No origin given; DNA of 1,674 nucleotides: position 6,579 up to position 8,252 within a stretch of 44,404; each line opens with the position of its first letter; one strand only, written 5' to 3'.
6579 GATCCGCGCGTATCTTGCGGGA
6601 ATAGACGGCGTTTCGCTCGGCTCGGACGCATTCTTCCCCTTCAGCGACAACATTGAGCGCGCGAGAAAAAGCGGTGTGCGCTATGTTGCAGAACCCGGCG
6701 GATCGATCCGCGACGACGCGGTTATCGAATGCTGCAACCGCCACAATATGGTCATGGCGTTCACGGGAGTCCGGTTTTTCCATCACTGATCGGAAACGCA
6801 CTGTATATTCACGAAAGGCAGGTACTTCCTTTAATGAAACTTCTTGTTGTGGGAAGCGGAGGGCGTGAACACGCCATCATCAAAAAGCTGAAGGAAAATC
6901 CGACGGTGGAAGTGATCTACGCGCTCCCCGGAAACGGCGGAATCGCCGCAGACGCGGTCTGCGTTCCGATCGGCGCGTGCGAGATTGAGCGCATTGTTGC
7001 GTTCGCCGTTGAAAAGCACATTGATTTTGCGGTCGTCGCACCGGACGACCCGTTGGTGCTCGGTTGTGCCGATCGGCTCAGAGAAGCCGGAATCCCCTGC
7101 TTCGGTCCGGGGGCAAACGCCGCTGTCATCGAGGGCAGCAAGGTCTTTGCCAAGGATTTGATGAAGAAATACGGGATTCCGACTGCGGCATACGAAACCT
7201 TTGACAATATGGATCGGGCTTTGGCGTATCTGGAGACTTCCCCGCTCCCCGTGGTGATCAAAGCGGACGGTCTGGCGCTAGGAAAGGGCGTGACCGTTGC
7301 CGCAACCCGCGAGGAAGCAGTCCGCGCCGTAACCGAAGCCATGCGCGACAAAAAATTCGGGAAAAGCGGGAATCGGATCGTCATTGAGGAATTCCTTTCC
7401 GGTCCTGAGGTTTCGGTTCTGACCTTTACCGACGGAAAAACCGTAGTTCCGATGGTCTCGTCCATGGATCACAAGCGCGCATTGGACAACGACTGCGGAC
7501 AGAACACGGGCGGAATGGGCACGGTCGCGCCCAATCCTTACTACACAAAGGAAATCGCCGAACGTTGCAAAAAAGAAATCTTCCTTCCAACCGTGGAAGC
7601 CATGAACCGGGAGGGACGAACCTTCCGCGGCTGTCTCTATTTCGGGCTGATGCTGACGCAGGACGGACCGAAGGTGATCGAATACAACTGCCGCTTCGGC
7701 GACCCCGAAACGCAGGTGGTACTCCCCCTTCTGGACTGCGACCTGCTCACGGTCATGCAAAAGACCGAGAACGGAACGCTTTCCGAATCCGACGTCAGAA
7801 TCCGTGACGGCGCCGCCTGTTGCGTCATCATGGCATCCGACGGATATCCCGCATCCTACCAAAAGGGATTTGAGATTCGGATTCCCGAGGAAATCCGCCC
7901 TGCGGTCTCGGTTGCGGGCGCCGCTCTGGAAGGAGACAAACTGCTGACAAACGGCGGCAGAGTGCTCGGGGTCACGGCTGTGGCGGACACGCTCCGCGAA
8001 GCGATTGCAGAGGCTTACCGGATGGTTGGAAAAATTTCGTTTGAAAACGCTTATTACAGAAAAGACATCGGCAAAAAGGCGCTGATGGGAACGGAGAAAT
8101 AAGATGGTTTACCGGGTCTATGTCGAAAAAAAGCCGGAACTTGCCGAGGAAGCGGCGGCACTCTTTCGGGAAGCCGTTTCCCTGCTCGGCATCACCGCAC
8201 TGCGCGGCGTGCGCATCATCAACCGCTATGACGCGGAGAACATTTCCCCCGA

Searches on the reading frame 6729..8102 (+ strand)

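Call 7: search_protein_families(library=pfam, proteins=[window:6729-8102:+])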
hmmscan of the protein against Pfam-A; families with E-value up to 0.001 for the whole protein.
window:6729-8102:+ (457 aa): 9 families
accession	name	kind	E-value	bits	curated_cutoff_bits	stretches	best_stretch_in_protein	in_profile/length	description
PF01071.24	GARS_A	-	1.2e-79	267.1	27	1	136-328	1-194/194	Phosphoribosylglycinamide synthetase, ATP-grasp (A) domain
PF02844.21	GARS_N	-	2e-33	115.6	29.5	1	36-135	1-100/100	Phosphoribosylglycinamide synthetase, N domain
PF02843.22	GARS_C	-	2.1e-29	102.1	34.8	1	363-450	1-92/92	Phosphoribosylglycinamide synthetase, C domain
PF02786.22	CPSase_L_D2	-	6.1e-10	39.4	19.8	1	138-322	2-179/211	Carbamoyl-phosphate synthase L chain, ATP binding domain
PF02222.28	ATP-grasp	-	1.4e-05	25.2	27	1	144-244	2-101/179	ATP-grasp domain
PF07478.18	Dala_Dala_lig_C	-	5.8e-05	23.1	24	1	144-244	1-102/204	D-ala D-ala ligase C-terminus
PF02655.19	ATP-grasp_3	-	0.00031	21.3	23.2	1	196-324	55-158/160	ATP-grasp domain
PF13535.11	ATP-grasp_4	-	0.00035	20.6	27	1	172-245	2-85/160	ATP-grasp domain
PF13549.11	ATP-grasp_5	-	0.00047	20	27.6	0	141-208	15-87/221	ATP-grasp domain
